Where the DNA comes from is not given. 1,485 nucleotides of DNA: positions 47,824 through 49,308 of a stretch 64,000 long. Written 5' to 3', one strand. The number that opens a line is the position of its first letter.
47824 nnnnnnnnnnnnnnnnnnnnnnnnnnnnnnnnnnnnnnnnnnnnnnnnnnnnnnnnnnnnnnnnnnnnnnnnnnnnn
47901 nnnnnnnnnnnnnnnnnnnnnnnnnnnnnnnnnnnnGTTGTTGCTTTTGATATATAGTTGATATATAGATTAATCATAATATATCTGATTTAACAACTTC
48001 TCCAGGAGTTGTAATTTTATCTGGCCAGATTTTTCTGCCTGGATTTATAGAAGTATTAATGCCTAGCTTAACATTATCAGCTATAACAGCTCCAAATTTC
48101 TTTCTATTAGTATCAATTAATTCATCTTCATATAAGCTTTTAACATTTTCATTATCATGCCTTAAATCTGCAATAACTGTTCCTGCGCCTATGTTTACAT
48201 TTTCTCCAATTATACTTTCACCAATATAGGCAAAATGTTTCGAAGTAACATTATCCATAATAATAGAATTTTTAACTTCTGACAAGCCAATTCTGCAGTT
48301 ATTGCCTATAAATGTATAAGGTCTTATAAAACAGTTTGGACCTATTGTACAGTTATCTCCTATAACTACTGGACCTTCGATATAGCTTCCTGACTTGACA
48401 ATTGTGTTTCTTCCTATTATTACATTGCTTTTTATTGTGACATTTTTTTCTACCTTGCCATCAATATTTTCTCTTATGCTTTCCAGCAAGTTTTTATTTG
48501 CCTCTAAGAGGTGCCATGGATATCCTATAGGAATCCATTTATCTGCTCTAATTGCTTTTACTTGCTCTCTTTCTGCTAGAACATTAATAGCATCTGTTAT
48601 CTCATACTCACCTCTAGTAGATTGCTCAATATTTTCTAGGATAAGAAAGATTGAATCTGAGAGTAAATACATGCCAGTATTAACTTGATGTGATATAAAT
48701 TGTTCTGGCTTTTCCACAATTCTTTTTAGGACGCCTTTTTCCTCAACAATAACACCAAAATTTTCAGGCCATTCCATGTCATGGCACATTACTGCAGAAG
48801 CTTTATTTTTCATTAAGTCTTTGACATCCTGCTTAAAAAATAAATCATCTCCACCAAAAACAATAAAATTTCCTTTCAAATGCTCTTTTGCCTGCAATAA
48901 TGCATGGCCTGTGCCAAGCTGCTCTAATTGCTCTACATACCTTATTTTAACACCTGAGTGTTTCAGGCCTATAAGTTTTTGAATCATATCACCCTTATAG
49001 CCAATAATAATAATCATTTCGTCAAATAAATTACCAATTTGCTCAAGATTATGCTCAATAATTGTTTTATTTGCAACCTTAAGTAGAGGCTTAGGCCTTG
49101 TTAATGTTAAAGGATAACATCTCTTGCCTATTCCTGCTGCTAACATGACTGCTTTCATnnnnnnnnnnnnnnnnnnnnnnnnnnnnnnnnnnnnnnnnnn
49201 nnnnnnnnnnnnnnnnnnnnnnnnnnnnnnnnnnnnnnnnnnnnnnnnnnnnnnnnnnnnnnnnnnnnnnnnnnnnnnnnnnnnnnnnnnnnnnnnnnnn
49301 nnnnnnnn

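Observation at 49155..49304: Unannotated 49-aa zinc-ribbon ORF translationally coupled between glmM and the glmU-like gene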

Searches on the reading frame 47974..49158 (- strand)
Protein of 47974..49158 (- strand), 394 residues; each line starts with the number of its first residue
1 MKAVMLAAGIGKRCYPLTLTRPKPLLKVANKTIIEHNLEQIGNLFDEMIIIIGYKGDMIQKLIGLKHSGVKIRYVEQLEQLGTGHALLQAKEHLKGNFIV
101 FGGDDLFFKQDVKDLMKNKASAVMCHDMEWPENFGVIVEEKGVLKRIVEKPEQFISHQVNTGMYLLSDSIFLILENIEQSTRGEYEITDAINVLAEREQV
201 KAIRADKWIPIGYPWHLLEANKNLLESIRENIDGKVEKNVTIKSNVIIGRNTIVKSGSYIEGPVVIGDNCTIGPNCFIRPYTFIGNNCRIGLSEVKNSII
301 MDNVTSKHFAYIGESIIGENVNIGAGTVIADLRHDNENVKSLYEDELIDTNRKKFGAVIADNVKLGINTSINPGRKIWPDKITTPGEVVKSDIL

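Call 3: search_protein_families(library=pfam, proteins=[window:47974-49158:-], max_evalue=1)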
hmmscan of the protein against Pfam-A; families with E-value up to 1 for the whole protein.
window:47974-49158:- (394 aa): 12 families
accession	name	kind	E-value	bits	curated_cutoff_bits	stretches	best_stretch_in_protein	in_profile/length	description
PF00483.29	NTP_transferase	-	8.6e-36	124.2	21.2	1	2-226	1-244/245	Nucleotidyl transferase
PF00132.30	Hexapep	-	4e-19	67.9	27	5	245-279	1-35/36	Bacterial transferase hexapeptide (six repeats)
PF25084.1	LbH_EIF2B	-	1.7e-14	54.1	54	2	235-279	11-54/105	EIF2B subunit epsilon LbH domain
PF24894.1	Hexapep_GlmU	-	5.9e-08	33.2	23.3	1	283-330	20-67/104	GlmU-like, C-terminal hexapeptide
PF12804.13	NTP_transf_3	-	5.6e-07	30.3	27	1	3-118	1-110/160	MobA-like NTP transferase domain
PF20202.4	DUF6564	-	0.00029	21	25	1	30-125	14-118/230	Domain of unknown function (DUF6564)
PF07959.18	Fucose_pyrophosphorylase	-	0.0049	16.3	34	1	295-339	287-331/418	Fucose pyrophosphorylase domain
PF01128.25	IspD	-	0.0053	17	27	1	2-62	2-62/221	2-C-methyl-D-erythritol 4-phosphate cytidylyltransferase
PF14602.12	Hexapep_2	-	0.0053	16.9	27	3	263-291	1-27/34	Hexapeptide repeat of succinyl-transferase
PF25087.1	GMPPB_C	-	0.025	14.7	39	0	238-305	9-75/110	GMPPB C-terminal domain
PF25247.1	LbH_GLGC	-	0.07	13.5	27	0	235-291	39-100/135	GLGC left-handed parallel beta-helix domain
PF00535.33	Glycos_transf_2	-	0.073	13.4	23.3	1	44-112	26-95/168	Glycosyl transferase family 2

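Call 4: search_protein_families(library=ncbifam, proteins=[window:47974-49158:-], max_evalue=1)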
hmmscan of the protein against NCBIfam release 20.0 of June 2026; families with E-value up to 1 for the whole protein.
window:47974-49158:- (394 aa): 62 families (the best 25 are shown)
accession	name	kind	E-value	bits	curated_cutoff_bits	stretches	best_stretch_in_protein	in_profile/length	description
TIGR03992.1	Arch_glmU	subfamily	2.2e-143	477.9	292.1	1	1-389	1-393/393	bifunctional sugar-1-phosphate nucleotidylyltransferase/acetyltransferase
NF041173.1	Sug_nt_acttase_Thmprot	equivalog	8e-113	377.4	600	1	1-393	1-397/405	bifunctional sugar-1-phosphate nucleotidylyltransferase/acetyltransferase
TIGR01208.1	rmlA_long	equivalog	1.7e-68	231.1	320.25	1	2-326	1-334/353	glucose-1-phosphate thymidylyltransferase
NF010934.1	PRK14354.1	equivalog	1.1e-47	162.6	450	2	3-275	2-292/447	bifunctional UDP-N-acetylglucosamine diphosphorylase/glucosamine-1-phosphate N-acetyltransferase GlmU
NF041313.1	UDPGP_AglF_Halo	equivalog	3.6e-47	160.8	400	1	1-223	1-233/234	UTP--glucose-1-phosphate uridylyltransferase AglF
TIGR01173.1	glmU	equivalog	3.9e-45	154.5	366.85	2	1-206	1-215/452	bifunctional UDP-N-acetylglucosamine diphosphorylase/glucosamine-1-phosphate N-acetyltransferase GlmU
NF010937.0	PRK14357.1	equivalog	2e-42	145.7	658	2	1-309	1-318/448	bifunctional UDP-N-acetylglucosamine diphosphorylase/glucosamine-1-phosphate N-acetyltransferase GlmU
NF010940.0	PRK14360.1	equivalog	8.6e-42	143.2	602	2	4-278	5-295/452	bifunctional UDP-N-acetylglucosamine diphosphorylase/glucosamine-1-phosphate N-acetyltransferase GlmU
NF010933.0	PRK14353.1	equivalog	1.2e-40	139.5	505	2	2-208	7-224/453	bifunctional UDP-N-acetylglucosamine diphosphorylase/glucosamine-1-phosphate N-acetyltransferase GlmU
NF010936.0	PRK14356.1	equivalog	5.8e-36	124.4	666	2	3-266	8-284/456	bifunctional UDP-N-acetylglucosamine diphosphorylase/glucosamine-1-phosphate N-acetyltransferase GlmU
NF052502.1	man1P_GTase_Rv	exception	4.6e-34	117.8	440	2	2-325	2-326/352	mannose-1-phosphate guanylyltransferase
TIGR03991.1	alt_bact_glmU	hypoth_equivalog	5.5e-32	111.5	225.3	1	235-375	188-330/394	UDP-N-acetylglucosamine diphosphorylase/glucosamine-1-phosphate N-acetyltransferase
NF006986.0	PRK09451.1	equivalog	1.1e-31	110.2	725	2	1-207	6-219/456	bifunctional UDP-N-acetylglucosamine diphosphorylase/glucosamine-1-phosphate N-acetyltransferase GlmU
NF010935.0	PRK14355.1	equivalog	3.4e-30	105.1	718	2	2-271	5-294/459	bifunctional UDP-N-acetylglucosamine diphosphorylase/glucosamine-1-phosphate N-acetyltransferase GlmU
NF010932.0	PRK14352.1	equivalog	3.5e-30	105.1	611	2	3-206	9-226/488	bifunctional UDP-N-acetylglucosamine diphosphorylase/glucosamine-1-phosphate N-acetyltransferase GlmU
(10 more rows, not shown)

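Call 8: find_homologous_proteins(query=window:47974-49158:-, max_evalue=1e-30)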
Query window:47974-49158:- (394 aa): 4076 proteins with E <= 1e-30 among 8000 candidates; the best 120 are listed.
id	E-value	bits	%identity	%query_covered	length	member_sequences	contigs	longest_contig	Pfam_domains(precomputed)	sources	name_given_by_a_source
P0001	8.1e-231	784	87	100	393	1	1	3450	PF00483.30,PF14602.13,PF00132.31,PF25087.2,PF25084.2,PF24894.2,PF12804.14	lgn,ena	-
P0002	8.5e-215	731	79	100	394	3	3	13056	PF00483.30,PF00132.31,PF25087.2,PF25084.2,PF12804.14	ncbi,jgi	-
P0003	2.7e-209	713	78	100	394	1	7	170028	PF00483.30,PF00132.31,PF25087.2,PF25084.2,PF24894.2,PF12804.14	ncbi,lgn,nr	ncbi:NTP transferase domain-containing protein [Candidatus Woesearchaeota archaeon]|nr:NTP transfera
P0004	2.3e-201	687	74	100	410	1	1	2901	PF00483.30,PF00132.31,PF25087.2,PF25084.2,PF12804.14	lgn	-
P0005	9.3e-147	507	58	100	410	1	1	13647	PF00483.30,PF14602.13,PF00132.31,PF25087.2,PF20202.5,PF25084.2,PF24894.2,PF00535.33,PF12804.14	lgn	-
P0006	1.8e-144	500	56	100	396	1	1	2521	PF00483.30,PF14602.13,PF00132.31,PF25087.2,PF25084.2,PF24894.2,PF12804.14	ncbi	-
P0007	5.0e-144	498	57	100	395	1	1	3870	PF00483.30,PF14602.13,PF00132.31,PF25087.2,PF20202.5,PF25084.2,PF00535.33,PF12804.14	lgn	-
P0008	1.3e-140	487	55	99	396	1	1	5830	PF00483.30,PF14602.13,PF00132.31,PF25087.2,PF25084.2,PF12804.14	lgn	-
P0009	1.7e-139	483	56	99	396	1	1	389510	PF00483.30,PF14602.13,PF00132.31,PF25087.2,PF25084.2,PF12804.14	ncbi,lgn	-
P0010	9.2e-139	481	57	100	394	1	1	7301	PF00483.30,PF14602.13,PF00132.31,PF25087.2,PF25084.2,PF24894.2,PF12804.14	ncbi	-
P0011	2.9e-138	479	51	100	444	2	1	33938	PF00483.30,PF14602.13,PF00132.31,PF25087.2,PF25084.2,PF24894.2,PF12804.14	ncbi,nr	ncbi:NTP transferase domain-containing protein [Candidatus Woesearchaeota archaeon]|nr:NTP transfera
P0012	8.6e-138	478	55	100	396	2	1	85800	PF00483.30,PF14602.13,PF00132.31,PF25087.2,PF25084.2,PF24894.2,PF12804.14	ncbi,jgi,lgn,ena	-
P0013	8.7e-138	478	56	100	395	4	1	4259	PF00483.30,PF14602.13,PF00132.31,PF25087.2,PF25084.2,PF24894.2,PF12804.14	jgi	-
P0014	3.2e-137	476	54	100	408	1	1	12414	PF00483.30,PF00132.31,PF25087.2,PF25084.2,PF12804.14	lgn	-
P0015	9.8e-137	474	55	100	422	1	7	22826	PF00483.30,PF14602.13,PF00132.31,PF25087.2,PF25084.2,PF12804.14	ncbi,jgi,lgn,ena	-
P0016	1.9e-136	473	56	99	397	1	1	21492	PF00483.30,PF14602.13,PF00132.31,PF25087.2,PF25084.2,PF12804.14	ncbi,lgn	-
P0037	3.5e-133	463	56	100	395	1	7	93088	PF00483.30,PF14602.13,PF00132.31,PF25087.2,PF25084.2,PF24894.2,PF12804.14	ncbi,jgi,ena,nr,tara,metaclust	ncbi:glucose-1-phosphate thymidylyltransferase [Candidatus Woesearchaeota archaeon]|nr:glucose-1-pho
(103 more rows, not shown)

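Call 9: find_encoding_contigs(protein=window:47974-49158:-, flank=6000, max_places=6)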
Protein window:47974-49158:- (394 aa): no gene with exactly this product is on record in the collection.

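Call 10: find_encoding_contigs(protein=P0001, flank=4000, max_places=3)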
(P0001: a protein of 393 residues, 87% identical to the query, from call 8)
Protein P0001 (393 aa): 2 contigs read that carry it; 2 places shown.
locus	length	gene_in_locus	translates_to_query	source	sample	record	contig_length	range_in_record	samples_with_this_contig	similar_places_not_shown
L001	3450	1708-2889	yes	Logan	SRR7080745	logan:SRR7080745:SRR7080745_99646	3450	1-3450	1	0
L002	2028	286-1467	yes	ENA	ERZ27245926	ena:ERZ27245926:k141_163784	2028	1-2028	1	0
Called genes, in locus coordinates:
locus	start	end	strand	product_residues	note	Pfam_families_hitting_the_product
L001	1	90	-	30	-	?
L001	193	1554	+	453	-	PF02878:PGM_PMM_I, PF02879:PGM_PMM_II, PF02880:PGM_PMM_III, PF00408:PGM_PMM_IV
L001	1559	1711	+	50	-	-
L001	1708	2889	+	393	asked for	PF00483:NTP_transferase, PF12804:NTP_transf_3, PF14602:Hexapep_2 (faint), PF24894:Hexapep_GlmU (faint), PF25084:LbH_EIF2B (weak), PF00132:Hexapep, PF25087:GMPPB_C, PF25084:LbH_EIF2B (weak)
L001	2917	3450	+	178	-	?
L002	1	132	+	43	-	?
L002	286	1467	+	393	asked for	PF00483:NTP_transferase, PF12804:NTP_transf_3, PF14602:Hexapep_2 (faint), PF24894:Hexapep_GlmU (faint), PF25084:LbH_EIF2B (weak), PF00132:Hexapep, PF25087:GMPPB_C, PF25084:LbH_EIF2B (weak)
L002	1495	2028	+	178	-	?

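Call 11: find_encoding_contigs(protein=P0002, flank=4000, max_places=3)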
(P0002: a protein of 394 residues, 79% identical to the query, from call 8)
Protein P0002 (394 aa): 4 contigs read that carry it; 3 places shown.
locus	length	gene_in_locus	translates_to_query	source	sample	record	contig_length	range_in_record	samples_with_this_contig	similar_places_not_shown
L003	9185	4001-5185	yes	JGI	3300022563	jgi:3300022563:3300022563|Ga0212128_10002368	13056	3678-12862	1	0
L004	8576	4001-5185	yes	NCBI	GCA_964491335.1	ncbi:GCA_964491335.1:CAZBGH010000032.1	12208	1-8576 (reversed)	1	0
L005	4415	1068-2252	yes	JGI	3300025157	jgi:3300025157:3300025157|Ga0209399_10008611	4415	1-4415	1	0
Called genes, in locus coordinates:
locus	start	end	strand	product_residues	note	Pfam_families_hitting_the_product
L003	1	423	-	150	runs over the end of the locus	PF01381:HTH_3, PF12844:HTH_19 (faint)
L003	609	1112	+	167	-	PF13238:AAA_18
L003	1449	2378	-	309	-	PF05124:S_layer_C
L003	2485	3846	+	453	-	PF02878:PGM_PMM_I, PF02879:PGM_PMM_II, PF02880:PGM_PMM_III, PF00408:PGM_PMM_IV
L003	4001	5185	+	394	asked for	PF00483:NTP_transferase, PF12804:NTP_transf_3 (weak), PF25084:LbH_EIF2B, PF00132:Hexapep, PF25087:GMPPB_C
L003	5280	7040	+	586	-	PF13522:GATase_6, PF13537:GATase_7, PF01380:SIS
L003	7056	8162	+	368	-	PF05833:NFACT_N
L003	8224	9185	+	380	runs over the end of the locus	-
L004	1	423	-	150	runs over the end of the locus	PF01381:HTH_3, PF12844:HTH_19 (faint)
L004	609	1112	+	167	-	PF13238:AAA_18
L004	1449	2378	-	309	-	PF05124:S_layer_C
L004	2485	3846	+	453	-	PF02878:PGM_PMM_I, PF02879:PGM_PMM_II, PF02880:PGM_PMM_III, PF00408:PGM_PMM_IV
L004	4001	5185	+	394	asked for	PF00483:NTP_transferase, PF12804:NTP_transf_3 (weak), PF25084:LbH_EIF2B, PF00132:Hexapep, PF25087:GMPPB_C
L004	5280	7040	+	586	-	PF13522:GATase_6, PF13537:GATase_7, PF01380:SIS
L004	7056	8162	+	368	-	PF05833:NFACT_N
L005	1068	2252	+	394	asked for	PF00483:NTP_transferase, PF12804:NTP_transf_3 (weak), PF25084:LbH_EIF2B, PF00132:Hexapep, PF25087:GMPPB_C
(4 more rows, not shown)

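Call 12: find_encoding_contigs(protein=P0003, flank=4000, max_places=3)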
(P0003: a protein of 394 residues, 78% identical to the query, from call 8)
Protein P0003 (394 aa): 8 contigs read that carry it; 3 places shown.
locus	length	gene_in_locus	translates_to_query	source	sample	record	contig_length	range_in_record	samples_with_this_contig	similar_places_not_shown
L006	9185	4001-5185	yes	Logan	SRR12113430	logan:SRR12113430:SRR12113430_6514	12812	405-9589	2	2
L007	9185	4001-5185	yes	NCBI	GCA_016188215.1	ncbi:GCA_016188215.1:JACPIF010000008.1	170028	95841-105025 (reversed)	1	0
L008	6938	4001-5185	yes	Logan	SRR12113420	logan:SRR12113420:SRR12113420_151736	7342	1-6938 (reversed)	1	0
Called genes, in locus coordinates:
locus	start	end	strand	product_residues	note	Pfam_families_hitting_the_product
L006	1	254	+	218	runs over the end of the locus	?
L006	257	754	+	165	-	PF09848:SLFN-g3_helicase (faint), PF13671:AAA_33 (faint), PF00004:AAA (weak), PF13207:AAA_17 (weak), PF13238:AAA_18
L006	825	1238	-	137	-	-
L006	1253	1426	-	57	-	-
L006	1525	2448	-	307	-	PF12840:HTH_20 (weak), PF05124:S_layer_C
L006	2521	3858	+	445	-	PF02878:PGM_PMM_I, PF02879:PGM_PMM_II, PF02880:PGM_PMM_III, PF00408:PGM_PMM_IV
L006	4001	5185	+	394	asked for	PF00483:NTP_transferase, PF12804:NTP_transf_3, PF24894:Hexapep_GlmU (faint), PF00132:Hexapep (weak), PF25087:GMPPB_C, PF25084:LbH_EIF2B (weak)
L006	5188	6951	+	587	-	PF13522:GATase_6, PF13537:GATase_7, PF01380:SIS, PF13580:SIS_2 (weak), PF01380:SIS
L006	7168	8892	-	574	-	PF10592:AIPR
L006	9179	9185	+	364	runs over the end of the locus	PF05833:NFACT_N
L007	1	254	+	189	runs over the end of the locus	PF25213:HVO_A0261_N (weak), PF12840:HTH_20, PF01022:HTH_5 (faint), PF09339:HTH_IclR (weak), PF13412:HTH_24 (weak)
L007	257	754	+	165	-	PF09848:SLFN-g3_helicase (faint), PF13671:AAA_33 (faint), PF00004:AAA (weak), PF13207:AAA_17 (weak), PF13238:AAA_18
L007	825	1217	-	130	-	-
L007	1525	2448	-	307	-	PF12840:HTH_20 (weak), PF05124:S_layer_C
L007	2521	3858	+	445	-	PF02878:PGM_PMM_I, PF02879:PGM_PMM_II, PF02880:PGM_PMM_III, PF00408:PGM_PMM_IV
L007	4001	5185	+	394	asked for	PF00483:NTP_transferase, PF12804:NTP_transf_3, PF24894:Hexapep_GlmU (faint), PF00132:Hexapep (weak), PF25087:GMPPB_C, PF25084:LbH_EIF2B (weak)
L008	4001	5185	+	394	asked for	PF00483:NTP_transferase, PF12804:NTP_transf_3, PF24894:Hexapep_GlmU (faint), PF00132:Hexapep (weak), PF25087:GMPPB_C, PF25084:LbH_EIF2B (weak)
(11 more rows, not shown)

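Call 13: find_encoding_contigs(protein=P0004, flank=4000, max_places=3)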
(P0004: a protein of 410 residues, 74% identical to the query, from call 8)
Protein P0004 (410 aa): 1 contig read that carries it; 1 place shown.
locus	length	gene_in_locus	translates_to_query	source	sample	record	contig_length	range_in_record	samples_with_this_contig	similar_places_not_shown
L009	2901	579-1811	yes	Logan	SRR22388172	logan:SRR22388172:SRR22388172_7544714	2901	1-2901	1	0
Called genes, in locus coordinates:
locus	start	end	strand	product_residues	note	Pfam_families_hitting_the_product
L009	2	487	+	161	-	?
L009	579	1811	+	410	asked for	PF00483:NTP_transferase, PF12804:NTP_transf_3, PF25084:LbH_EIF2B (faint), PF00132:Hexapep, PF25087:GMPPB_C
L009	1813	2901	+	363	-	?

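Call 22: find_encoding_contigs(protein=P0005, flank=3000, max_places=2)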
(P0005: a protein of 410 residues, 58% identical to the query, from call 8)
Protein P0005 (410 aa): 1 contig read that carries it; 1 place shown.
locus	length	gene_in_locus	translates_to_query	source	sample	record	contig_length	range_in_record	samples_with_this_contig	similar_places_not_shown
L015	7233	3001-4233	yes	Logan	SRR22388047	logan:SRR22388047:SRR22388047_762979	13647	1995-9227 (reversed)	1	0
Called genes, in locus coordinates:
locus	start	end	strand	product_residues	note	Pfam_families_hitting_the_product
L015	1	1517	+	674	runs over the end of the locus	PF12698:ABC2_membrane_3, PF01061:ABC2_membrane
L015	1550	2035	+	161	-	PF00004:AAA (weak), PF13189:Cytidylate_kin2 (faint), PF13238:AAA_18, PF13521:AAA_28, PF13671:AAA_33 (weak), PF20720:nSTAND3 (faint), PF01202:SKI (faint), PF13207:AAA_17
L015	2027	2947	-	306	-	PF12840:HTH_20 (weak), PF05124:S_layer_C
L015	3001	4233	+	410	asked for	PF00483:NTP_transferase, PF12804:NTP_transf_3, PF00535:Glycos_transf_2 (weak), PF20202:DUF6564 (weak), PF25084:LbH_EIF2B, PF00132:Hexapep, PF14602:Hexapep_2, PF25087:GMPPB_C, +1 more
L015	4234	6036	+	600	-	PF13522:GATase_6, PF13537:GATase_7, PF01380:SIS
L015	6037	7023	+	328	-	PF01933:CofD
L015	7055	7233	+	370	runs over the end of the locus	PF05833:NFACT_N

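Call 23: find_encoding_contigs(protein=P0009, flank=3000, max_places=2)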
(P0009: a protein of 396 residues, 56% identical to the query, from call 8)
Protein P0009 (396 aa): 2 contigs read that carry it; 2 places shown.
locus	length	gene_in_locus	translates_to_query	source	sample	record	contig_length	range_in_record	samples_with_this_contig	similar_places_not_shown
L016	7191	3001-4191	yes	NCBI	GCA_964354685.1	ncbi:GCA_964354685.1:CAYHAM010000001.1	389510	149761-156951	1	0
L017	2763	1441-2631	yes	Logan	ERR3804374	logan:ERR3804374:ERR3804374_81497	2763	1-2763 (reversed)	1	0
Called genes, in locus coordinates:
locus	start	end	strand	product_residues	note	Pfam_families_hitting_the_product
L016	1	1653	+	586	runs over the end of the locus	PF13522:GATase_6, PF13537:GATase_7, PF01380:SIS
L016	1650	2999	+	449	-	PF02878:PGM_PMM_I, PF02879:PGM_PMM_II, PF02880:PGM_PMM_III, PF00408:PGM_PMM_IV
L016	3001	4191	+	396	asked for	PF00483:NTP_transferase, PF12804:NTP_transf_3, PF14602:Hexapep_2 (faint), PF25084:LbH_EIF2B, PF00132:Hexapep, PF25087:GMPPB_C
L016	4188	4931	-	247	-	PF08704:GCD14, PF05175:MTS (weak), PF13847:Methyltransf_31, PF08241:Methyltransf_11 (weak), PF13649:Methyltransf_25 (weak)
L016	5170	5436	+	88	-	-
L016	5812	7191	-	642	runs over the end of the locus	PF00324:AA_permease, PF13520:AA_permease_2, PF01209:Ubie_methyltran, PF13489:Methyltransf_23, PF08241:Methyltransf_11, PF08242:Methyltransf_12, PF13649:Methyltransf_25, PF13847:Methyltransf_31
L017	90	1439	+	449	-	PF02878:PGM_PMM_I, PF02879:PGM_PMM_II, PF02880:PGM_PMM_III, PF00408:PGM_PMM_IV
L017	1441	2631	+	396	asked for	PF00483:NTP_transferase, PF12804:NTP_transf_3, PF14602:Hexapep_2 (faint), PF25084:LbH_EIF2B, PF00132:Hexapep, PF25087:GMPPB_C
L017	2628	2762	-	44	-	?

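Call 24: find_encoding_contigs(protein=P0012, flank=3000, max_places=2)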
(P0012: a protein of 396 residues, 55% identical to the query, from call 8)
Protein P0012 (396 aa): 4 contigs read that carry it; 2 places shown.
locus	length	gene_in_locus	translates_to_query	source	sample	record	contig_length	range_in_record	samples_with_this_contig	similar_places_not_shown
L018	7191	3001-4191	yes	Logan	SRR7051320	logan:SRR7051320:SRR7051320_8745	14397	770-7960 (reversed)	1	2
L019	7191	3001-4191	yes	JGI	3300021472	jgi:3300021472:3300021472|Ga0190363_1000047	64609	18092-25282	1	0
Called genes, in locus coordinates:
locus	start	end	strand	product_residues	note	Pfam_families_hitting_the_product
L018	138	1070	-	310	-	PF05124:S_layer_C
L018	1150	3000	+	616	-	PF13522:GATase_6, PF13537:GATase_7, PF01380:SIS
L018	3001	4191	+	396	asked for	PF00483:NTP_transferase, PF12804:NTP_transf_3, PF24894:Hexapep_GlmU (faint), PF25084:LbH_EIF2B (weak), PF00132:Hexapep, PF14602:Hexapep_2 (weak), PF25087:GMPPB_C, PF25084:LbH_EIF2B (weak)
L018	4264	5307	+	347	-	PF01637:ATPase_2, PF13173:AAA_14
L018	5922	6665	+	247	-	-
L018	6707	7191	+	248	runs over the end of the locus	PF00142:Fer4_NifH (faint), PF01656:CbiA, PF06564:CBP_BcsQ (weak), PF10609:ParA, PF13614:AAA_31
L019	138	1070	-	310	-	PF05124:S_layer_C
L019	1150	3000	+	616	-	PF13522:GATase_6, PF13537:GATase_7, PF01380:SIS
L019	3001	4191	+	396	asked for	PF00483:NTP_transferase, PF12804:NTP_transf_3, PF24894:Hexapep_GlmU (faint), PF25084:LbH_EIF2B (weak), PF00132:Hexapep, PF14602:Hexapep_2 (weak), PF25087:GMPPB_C, PF25084:LbH_EIF2B (weak)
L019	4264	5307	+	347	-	PF01637:ATPase_2, PF13173:AAA_14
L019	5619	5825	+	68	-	-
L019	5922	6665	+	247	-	-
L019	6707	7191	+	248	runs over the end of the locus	PF00142:Fer4_NifH (faint), PF01656:CbiA, PF06564:CBP_BcsQ (weak), PF10609:ParA, PF13614:AAA_31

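Call 52: find_encoding_contigs(protein=P0010, flank=2500, max_places=1)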
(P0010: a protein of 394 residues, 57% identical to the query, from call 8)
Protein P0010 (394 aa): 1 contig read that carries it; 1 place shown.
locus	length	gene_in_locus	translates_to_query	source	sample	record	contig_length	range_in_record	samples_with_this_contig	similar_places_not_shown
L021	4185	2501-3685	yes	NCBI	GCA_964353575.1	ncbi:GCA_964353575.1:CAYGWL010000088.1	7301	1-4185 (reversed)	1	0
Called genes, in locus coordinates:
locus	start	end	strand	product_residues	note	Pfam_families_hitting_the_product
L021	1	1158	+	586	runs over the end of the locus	PF13522:GATase_6, PF13537:GATase_7, PF01380:SIS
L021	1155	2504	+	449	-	PF02878:PGM_PMM_I, PF02879:PGM_PMM_II, PF02880:PGM_PMM_III, PF00408:PGM_PMM_IV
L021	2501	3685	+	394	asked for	PF00483:NTP_transferase, PF12804:NTP_transf_3, PF00132:Hexapep (weak), PF25084:LbH_EIF2B (weak), PF25087:GMPPB_C, PF00132:Hexapep, PF14602:Hexapep_2, PF25084:LbH_EIF2B, +1 more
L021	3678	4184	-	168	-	?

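Call 53: find_encoding_contigs(protein=P0016, flank=2500, max_places=1)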
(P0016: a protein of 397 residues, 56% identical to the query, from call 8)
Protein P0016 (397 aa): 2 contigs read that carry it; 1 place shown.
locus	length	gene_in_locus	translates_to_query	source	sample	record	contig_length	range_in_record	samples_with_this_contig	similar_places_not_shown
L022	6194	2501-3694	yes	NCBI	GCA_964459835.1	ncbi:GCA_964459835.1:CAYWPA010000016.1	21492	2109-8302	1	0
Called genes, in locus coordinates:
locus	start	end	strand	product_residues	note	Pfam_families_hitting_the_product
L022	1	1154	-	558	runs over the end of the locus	PF00749:tRNA-synt_1c, PF03950:tRNA-synt_1c_C, PF20974:tRNA-synt_1c_C2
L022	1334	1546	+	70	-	PF00125:Histone, PF00808:CBFD_NFYB_HMF, PF15630:CENP-S (weak)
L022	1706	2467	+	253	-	PF05448:AXE1, PF06500:FrsA-like, PF02129:Peptidase_S15, PF00561:Abhydrolase_1, PF12146:Hydrolase_4, PF12697:Abhydrolase_6, PF00326:Peptidase_S9, PF08840:BAAT_C, +3 more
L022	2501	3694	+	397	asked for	PF00483:NTP_transferase, PF12804:NTP_transf_3, PF00132:Hexapep, PF14602:Hexapep_2 (weak), PF25087:GMPPB_C, PF25084:LbH_EIF2B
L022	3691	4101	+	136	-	PF11969:DcpS_C, PF01230:HIT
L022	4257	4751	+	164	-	PF00565:SNase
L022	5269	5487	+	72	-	-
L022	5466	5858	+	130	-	PF01914:MarC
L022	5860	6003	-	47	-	-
